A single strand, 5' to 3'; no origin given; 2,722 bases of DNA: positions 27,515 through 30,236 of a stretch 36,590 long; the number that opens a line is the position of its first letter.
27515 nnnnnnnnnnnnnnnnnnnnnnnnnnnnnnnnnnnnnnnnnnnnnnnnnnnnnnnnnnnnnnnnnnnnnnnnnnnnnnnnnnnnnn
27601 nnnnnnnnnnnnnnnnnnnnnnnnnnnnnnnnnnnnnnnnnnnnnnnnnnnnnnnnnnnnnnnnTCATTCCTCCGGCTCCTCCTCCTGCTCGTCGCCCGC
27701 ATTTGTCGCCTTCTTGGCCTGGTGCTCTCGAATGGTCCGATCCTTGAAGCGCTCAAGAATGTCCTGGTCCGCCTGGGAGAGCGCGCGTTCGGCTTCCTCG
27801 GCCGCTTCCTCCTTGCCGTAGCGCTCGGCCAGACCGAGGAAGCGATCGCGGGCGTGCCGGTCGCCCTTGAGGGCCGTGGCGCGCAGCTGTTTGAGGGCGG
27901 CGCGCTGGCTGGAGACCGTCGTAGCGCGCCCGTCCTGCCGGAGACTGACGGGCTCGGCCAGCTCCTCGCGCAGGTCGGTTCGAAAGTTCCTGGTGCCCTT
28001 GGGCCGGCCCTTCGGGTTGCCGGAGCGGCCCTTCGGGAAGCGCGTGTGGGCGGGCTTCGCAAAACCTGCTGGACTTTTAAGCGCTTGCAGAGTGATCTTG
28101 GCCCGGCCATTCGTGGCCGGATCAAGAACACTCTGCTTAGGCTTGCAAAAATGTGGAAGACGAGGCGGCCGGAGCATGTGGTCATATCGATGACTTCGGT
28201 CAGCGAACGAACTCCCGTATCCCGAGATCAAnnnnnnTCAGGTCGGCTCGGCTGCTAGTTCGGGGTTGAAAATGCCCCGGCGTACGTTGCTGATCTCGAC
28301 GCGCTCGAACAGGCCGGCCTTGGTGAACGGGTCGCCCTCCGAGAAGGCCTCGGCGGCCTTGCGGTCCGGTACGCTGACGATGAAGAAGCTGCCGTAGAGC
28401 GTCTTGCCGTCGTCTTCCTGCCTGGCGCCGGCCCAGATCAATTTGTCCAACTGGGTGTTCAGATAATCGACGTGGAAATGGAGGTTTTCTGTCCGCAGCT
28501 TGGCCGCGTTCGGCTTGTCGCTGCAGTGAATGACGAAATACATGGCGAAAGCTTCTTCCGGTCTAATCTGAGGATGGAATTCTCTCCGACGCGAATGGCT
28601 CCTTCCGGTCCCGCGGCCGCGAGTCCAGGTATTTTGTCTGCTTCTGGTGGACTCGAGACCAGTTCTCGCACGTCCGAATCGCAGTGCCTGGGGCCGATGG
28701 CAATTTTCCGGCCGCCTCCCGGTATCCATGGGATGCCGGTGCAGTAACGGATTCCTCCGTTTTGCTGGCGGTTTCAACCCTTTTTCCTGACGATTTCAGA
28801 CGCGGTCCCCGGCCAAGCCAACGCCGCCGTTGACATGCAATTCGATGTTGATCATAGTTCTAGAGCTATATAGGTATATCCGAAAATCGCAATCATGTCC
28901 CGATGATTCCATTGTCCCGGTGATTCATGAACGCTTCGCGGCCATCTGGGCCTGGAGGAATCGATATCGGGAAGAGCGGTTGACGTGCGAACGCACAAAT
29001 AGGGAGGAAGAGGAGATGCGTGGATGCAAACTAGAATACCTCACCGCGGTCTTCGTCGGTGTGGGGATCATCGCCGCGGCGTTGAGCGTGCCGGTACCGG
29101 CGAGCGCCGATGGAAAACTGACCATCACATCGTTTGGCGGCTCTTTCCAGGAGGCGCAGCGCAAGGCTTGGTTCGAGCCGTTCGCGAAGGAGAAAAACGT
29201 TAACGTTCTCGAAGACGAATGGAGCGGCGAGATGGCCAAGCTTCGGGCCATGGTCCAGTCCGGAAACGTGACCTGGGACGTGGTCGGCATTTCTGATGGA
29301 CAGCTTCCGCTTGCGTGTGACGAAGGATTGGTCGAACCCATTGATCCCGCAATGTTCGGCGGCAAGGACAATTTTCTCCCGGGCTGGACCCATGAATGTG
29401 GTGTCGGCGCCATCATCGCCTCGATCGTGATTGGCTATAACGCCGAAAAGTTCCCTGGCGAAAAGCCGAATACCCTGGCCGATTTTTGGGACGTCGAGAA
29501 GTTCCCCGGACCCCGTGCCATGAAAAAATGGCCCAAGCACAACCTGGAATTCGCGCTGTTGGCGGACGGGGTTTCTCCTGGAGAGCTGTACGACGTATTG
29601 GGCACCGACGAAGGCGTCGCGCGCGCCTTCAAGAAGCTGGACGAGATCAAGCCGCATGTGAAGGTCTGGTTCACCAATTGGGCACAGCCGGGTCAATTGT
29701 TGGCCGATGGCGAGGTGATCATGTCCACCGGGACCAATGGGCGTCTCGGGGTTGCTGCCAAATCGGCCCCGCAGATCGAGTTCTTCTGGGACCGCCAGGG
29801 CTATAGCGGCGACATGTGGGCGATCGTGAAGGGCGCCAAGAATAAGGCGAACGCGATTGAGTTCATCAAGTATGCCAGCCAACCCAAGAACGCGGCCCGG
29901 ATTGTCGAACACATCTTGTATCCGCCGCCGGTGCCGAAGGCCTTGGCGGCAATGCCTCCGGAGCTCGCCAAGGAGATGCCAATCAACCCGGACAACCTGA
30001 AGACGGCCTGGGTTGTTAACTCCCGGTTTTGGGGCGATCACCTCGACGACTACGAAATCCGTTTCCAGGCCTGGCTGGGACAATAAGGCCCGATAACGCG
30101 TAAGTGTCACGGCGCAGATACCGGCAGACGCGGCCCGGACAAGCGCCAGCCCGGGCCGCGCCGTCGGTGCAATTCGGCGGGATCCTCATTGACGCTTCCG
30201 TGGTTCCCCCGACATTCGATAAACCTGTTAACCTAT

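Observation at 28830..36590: A lower-GC cluster interleaves an ABC importer with three PLP transaminases, including a tandem pair of HemL-like paralogs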

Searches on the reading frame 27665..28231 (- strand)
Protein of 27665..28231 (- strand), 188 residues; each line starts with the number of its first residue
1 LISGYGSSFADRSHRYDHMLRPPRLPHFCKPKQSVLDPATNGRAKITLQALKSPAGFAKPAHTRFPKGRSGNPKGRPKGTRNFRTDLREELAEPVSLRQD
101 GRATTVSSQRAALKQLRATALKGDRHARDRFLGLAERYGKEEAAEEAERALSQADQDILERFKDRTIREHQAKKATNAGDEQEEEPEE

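Call 3: search_protein_families(library=pfam, proteins=[window:27665-28231:-])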
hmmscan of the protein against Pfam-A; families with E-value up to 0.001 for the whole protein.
window:27665-28231:- (188 aa): 1 family
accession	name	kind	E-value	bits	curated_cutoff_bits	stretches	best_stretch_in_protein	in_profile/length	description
PF18932.5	DUF5681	-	2.3e-20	73.4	27.5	1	62-136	2-73/77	Family of unknown function (DUF5681)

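Call 4: search_protein_families(library=ncbifam, proteins=[window:27665-28231:-])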
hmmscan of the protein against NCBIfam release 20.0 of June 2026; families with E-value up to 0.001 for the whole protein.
window:27665-28231:- (188 aa): 0 families

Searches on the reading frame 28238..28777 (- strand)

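Call 3: search_protein_families(library=pfam, proteins=[window:28238-28777:-])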
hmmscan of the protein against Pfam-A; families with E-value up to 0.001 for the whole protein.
window:28238-28777:- (179 aa): 1 family
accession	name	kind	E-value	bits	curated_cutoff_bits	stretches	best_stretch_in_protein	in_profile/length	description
PF03795.20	YCII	-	9.7e-18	64.9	24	1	79-164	1-93/95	YCII-related domain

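Call 4: search_protein_families(library=ncbifam, proteins=[window:28238-28777:-])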
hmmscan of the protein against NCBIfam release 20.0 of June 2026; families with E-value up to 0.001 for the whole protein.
window:28238-28777:- (179 aa): 6 families
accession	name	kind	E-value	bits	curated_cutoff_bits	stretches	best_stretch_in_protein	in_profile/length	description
NF009503.0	PRK12863.1-3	equivalog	1.2e-20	73.6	145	1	79-168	1-90/98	YciI-like protein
NF009502.0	PRK12863.1-1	equivalog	5.4e-18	65.1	137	1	79-173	1-94/96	YciI-like protein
NF009507.0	PRK12865.1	equivalog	1.7e-15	57.1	149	1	79-172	1-95/97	YciI-like protein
NF009504.0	PRK12863.1-4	equivalog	1.2e-07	31.7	134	1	80-164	3-90/97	YciI-like protein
NF008473.0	PRK11370.1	equivalog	1.9e-07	31.3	111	1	79-167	1-96/99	YciI family protein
NF009505.0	PRK12863.1-6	equivalog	8.6e-06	26.1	171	1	80-165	3-93/100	YciI-like protein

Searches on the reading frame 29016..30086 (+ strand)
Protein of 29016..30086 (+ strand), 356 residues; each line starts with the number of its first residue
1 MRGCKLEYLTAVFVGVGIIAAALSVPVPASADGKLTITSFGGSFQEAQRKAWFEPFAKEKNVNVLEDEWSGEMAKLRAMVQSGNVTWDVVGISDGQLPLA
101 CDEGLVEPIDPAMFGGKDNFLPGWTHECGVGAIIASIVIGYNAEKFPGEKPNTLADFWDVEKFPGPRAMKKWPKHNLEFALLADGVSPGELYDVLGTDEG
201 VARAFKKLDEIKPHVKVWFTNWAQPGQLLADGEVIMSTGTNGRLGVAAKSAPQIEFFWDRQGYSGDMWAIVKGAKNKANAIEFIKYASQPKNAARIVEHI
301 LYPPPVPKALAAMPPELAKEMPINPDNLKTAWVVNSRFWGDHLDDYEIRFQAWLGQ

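Call 3: search_protein_families(library=pfam, proteins=[window:29016-30086:+])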
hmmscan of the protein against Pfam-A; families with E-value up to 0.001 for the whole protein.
window:29016-30086:+ (356 aa): 3 families
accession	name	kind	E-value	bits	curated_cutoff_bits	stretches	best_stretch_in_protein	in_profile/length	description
PF13416.11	SBP_bac_8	-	1.4e-42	146.9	27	1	52-316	2-270/279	Bacterial extracellular solute-binding protein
PF01547.30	SBP_bac_1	-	4.3e-16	60.2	26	1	38-293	5-306/307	Bacterial extracellular solute-binding protein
PF13343.11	SBP_bac_6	-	2.9e-05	24.1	24.6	1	136-316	64-230/245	Bacterial extracellular solute-binding protein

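Call 4: search_protein_families(library=ncbifam, proteins=[window:29016-30086:+])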
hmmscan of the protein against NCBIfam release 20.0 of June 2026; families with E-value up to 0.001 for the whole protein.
window:29016-30086:+ (356 aa): 2 families
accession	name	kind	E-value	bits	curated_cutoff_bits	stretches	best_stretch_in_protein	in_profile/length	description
NF007048.0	PRK09501.1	equivalog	7.9e-12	44.7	582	1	44-327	34-318/348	spermidine/putrescine ABC transporter substrate-binding protein PotD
NF007962.0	PRK10682.1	equivalog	3.8e-05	22.9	636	0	229-325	233-337/370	spermidine/putrescine ABC transporter substrate-binding protein PotF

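Call 28: search_solved_structures(query=window:29016-30086:+, max_evalue=0.001)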
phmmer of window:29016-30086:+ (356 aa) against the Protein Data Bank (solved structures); distinct sequences matched with E-value up to 0.001: 32.
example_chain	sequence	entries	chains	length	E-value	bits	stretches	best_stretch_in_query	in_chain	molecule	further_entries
4i1d_A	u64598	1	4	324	1.7e-54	188.3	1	33-341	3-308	ABC transporter substrate-binding protein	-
6hly_A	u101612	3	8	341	8.8e-50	172.7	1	32-351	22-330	Agropine permease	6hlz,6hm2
9d57_A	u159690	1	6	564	9.1e-50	172.7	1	35-294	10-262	ABC transporter substrate-binding protein, Circular permuted superfolder GFP fusion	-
6dgv_A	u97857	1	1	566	1.6e-47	165.3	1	36-294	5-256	Fluorescent GABA Sensor precursor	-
4eq7_A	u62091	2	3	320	2.1e-46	161.6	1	35-354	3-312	ABC transporter, substrate binding protein (Polyamine)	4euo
5l9g_A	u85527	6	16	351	2.5e-46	161.4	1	27-343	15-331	periplasmic binding protein | MotA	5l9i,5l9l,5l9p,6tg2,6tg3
3rpw_A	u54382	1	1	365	1.4e-45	158.9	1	24-340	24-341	ABC transporter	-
8jv1_A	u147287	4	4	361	2.1e-37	132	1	33-352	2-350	Spermidine/putrescine-binding periplasmic protein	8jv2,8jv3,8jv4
5l9s_A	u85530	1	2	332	5e-34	120.9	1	34-331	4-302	ABC transporter, substrate binding protein (Mannopine)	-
4edp_A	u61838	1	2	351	2.6e-13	52.7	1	9-343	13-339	ABC transporter, substrate-binding protein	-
8y5h_E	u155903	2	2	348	1.8e-12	50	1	29-327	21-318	Spermidine/putrescine-binding periplasmic protein | Putrescine-binding periplasmic protein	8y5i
7xjm_A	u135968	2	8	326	3.1e-12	49.2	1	53-349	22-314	Putrescine-binding periplasmic protein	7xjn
1pot_A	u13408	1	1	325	5.4e-12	48.4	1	52-327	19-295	SPERMIDINE/PUTRESCINE-BINDING PROTEIN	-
1poy_1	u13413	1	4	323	6e-12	48.2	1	52-327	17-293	SPERMIDINE/PUTRESCINE-BINDING PROTEIN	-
3pu5_A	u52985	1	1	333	1.6e-11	46.8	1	31-290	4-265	extracellular solute-binding protein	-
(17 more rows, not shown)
